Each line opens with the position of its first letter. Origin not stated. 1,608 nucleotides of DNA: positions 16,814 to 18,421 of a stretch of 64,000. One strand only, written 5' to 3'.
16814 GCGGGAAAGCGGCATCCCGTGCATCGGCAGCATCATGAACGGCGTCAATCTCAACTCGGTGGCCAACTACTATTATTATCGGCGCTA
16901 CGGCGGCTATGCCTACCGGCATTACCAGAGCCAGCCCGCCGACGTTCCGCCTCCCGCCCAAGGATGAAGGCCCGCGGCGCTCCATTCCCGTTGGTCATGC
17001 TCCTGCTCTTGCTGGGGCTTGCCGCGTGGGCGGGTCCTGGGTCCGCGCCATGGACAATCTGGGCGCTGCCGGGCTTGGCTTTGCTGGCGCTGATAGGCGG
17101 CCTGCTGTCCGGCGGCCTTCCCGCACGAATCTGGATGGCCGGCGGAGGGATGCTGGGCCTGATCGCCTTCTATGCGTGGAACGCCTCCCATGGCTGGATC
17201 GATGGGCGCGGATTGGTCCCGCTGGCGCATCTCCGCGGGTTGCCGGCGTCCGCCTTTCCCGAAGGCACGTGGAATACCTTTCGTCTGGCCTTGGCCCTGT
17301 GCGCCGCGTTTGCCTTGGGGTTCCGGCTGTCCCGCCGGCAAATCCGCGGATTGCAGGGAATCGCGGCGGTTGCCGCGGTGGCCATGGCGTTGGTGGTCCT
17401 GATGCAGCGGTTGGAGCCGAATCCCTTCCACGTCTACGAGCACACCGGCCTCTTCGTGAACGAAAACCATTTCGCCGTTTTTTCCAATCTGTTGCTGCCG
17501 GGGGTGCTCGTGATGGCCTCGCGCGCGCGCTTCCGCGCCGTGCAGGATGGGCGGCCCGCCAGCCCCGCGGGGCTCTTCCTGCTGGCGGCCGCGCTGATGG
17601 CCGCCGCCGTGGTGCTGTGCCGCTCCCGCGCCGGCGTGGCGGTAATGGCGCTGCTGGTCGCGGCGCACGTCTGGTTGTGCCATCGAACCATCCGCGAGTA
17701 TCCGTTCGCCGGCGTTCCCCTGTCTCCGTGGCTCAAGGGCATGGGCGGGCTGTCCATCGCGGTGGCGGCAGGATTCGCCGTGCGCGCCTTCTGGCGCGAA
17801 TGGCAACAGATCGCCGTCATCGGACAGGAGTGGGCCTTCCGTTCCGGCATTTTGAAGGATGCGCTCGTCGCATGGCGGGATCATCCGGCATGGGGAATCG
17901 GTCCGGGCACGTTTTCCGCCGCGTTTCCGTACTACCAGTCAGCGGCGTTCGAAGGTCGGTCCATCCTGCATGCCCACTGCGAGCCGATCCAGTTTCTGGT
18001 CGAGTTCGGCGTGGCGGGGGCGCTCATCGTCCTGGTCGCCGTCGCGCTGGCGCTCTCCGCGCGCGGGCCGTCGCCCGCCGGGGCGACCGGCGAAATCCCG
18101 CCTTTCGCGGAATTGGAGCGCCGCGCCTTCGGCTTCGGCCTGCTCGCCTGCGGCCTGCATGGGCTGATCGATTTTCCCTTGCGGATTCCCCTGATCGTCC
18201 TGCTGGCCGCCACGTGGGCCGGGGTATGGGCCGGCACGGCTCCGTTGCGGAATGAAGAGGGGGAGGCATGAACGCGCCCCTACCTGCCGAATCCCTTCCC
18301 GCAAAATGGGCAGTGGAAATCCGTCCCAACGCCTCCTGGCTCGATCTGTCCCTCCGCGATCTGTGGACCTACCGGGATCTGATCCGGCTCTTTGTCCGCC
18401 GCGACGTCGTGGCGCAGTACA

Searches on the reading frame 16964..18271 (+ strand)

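Call 41: search_protein_families(library=pfam, proteins=[window:16964-18271:+])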
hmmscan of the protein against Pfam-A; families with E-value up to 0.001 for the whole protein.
window:16964-18271:+ (435 aa): 1 family
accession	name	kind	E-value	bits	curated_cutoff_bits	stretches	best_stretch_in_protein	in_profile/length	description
PF04932.20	Wzy_C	-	4.1e-13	49.8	31.7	1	207-356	1-148/149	O-Antigen ligase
